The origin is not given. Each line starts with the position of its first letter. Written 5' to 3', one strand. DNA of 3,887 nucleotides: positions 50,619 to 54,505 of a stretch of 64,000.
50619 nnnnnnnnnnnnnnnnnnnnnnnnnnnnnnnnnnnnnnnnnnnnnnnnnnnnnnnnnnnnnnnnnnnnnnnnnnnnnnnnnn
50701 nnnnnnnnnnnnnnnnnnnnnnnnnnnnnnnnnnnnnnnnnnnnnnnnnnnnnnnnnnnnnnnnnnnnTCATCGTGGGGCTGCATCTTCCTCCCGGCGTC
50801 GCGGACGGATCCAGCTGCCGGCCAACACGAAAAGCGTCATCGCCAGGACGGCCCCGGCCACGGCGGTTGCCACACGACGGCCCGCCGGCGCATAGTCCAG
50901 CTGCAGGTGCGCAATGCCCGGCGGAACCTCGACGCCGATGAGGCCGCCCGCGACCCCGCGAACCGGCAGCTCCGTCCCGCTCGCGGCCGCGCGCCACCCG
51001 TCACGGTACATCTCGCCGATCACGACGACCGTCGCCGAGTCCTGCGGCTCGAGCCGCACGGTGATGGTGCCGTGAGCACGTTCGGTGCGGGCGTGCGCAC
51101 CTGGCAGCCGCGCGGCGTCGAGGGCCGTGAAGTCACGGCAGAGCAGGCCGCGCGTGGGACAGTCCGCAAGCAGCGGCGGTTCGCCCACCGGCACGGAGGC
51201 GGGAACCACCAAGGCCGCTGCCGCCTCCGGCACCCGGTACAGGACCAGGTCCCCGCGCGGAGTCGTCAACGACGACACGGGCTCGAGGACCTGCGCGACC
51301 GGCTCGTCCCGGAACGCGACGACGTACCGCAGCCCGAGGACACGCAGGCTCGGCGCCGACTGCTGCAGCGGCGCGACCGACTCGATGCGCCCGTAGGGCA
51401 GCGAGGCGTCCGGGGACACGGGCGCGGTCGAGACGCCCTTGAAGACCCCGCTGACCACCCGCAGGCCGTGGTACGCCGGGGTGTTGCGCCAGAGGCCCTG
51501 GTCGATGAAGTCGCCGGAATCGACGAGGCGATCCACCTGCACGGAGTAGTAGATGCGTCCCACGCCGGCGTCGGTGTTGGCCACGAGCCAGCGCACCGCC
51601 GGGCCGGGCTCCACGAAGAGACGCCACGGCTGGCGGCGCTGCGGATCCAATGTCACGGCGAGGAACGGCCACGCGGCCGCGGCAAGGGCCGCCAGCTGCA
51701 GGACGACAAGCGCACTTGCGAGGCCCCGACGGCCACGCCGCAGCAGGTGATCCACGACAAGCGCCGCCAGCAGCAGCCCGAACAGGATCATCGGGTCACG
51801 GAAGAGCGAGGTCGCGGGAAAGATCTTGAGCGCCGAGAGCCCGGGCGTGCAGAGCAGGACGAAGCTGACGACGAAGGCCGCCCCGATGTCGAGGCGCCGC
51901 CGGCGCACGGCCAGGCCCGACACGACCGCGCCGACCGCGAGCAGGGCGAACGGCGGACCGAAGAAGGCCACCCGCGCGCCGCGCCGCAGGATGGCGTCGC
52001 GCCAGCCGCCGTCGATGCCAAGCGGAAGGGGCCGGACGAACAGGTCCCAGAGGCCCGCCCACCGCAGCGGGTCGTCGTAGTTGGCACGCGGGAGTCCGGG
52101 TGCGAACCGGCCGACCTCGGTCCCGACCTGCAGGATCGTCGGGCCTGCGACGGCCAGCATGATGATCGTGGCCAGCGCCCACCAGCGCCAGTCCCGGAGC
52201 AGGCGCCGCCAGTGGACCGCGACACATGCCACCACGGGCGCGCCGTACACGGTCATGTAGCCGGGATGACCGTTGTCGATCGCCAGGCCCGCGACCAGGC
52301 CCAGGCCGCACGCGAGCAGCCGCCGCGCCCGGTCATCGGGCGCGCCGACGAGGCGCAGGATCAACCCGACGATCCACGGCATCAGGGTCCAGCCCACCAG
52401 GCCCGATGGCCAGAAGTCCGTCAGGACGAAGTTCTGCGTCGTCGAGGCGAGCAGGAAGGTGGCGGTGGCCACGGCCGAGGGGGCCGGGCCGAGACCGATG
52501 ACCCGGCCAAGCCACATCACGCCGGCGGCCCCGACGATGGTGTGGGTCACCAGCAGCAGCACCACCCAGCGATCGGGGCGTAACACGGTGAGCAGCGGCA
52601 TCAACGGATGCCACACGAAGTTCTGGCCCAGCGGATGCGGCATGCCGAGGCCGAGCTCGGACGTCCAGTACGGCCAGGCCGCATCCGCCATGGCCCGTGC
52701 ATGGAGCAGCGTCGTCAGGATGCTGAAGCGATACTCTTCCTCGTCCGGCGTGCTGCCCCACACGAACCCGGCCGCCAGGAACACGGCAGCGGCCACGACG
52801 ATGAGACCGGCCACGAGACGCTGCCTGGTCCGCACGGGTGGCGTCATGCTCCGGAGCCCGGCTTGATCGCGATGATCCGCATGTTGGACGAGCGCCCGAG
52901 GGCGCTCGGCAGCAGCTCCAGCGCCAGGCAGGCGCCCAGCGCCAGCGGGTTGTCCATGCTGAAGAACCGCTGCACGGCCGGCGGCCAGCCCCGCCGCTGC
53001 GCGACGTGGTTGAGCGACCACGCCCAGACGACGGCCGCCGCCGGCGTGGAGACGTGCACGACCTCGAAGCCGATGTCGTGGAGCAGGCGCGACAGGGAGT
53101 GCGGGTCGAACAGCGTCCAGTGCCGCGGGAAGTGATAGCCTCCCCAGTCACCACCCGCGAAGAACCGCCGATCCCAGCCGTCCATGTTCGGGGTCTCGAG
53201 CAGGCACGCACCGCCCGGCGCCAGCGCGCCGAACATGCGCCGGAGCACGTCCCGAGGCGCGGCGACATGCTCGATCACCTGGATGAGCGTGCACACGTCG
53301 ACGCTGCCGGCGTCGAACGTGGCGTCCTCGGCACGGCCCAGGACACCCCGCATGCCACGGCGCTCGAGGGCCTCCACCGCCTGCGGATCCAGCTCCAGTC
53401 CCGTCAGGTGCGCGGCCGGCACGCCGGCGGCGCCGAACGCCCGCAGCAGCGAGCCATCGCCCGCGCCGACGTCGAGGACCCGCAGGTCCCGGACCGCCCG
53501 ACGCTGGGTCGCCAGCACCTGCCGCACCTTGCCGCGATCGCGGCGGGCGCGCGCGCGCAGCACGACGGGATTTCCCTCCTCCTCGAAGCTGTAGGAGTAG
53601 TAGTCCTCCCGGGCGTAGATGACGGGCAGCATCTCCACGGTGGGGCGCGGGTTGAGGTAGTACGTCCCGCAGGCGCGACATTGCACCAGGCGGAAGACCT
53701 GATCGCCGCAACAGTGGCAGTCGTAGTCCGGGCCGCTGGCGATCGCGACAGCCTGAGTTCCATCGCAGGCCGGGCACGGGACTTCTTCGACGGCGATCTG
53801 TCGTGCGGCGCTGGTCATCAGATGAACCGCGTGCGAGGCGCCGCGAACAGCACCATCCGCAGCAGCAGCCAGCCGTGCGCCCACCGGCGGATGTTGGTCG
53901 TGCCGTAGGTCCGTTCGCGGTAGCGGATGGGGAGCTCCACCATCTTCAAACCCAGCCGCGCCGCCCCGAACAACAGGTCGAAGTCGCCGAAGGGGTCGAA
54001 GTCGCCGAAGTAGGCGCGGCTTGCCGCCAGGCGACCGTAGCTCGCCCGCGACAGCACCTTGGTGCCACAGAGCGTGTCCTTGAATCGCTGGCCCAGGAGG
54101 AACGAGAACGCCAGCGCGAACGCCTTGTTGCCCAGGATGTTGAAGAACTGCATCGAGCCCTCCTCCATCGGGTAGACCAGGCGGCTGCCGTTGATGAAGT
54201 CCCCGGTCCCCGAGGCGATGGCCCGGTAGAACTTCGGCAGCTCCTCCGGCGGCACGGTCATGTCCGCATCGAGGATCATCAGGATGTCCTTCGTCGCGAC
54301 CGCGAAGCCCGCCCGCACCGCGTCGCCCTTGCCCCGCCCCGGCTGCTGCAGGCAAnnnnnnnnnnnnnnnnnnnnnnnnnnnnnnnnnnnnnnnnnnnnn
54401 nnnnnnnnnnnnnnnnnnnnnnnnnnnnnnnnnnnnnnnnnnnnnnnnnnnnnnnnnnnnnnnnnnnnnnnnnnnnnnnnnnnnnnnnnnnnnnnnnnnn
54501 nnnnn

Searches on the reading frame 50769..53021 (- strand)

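Call 10: search_protein_families(library=pfam, proteins=[window:50769-53021:-], max_evalue=0.1)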
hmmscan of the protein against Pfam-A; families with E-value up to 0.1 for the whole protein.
window:50769-53021:- (750 aa): 1 family
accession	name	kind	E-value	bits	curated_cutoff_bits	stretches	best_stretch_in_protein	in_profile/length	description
PF09586.16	YfhO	-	7.8e-06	25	28.5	1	650-721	763-834/835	Bacterial membrane protein YfhO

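Call 80: search_protein_families(library=pfam, proteins=[window:50769-53021:-], max_evalue=0.05)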
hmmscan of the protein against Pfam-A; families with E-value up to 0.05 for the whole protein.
window:50769-53021:- (750 aa): 1 family
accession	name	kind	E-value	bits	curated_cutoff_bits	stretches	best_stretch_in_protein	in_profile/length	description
PF09586.16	YfhO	-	7.8e-06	25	28.5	1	650-721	763-834/835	Bacterial membrane protein YfhO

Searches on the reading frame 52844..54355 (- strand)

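Call 14: search_protein_families(library=pfam, proteins=[window:52844-54355:-], max_evalue=0.01)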
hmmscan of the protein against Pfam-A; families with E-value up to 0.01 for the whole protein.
window:52844-54355:- (503 aa): 6 families
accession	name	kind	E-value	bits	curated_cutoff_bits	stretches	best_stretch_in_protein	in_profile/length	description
PF13489.12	Methyltransf_23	-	2.2e-25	89.7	27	1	282-435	14-164/164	Methyltransferase domain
PF08241.18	Methyltransf_11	-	9e-15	55.5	21.2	1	294-385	1-94/95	Methyltransferase domain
PF08242.18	Methyltransf_12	-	8.9e-13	49.2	30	1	294-383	1-97/98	Methyltransferase domain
PF13649.12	Methyltransf_25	-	7.4e-12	46.2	27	1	293-382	1-97/97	Methyltransferase domain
PF13847.12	Methyltransf_31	-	1.2e-08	35.2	27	1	290-390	4-113/145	Methyltransferase domain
PF07021.18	MetW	-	6.9e-07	29.5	21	1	291-398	15-119/193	Methionine biosynthesis protein MetW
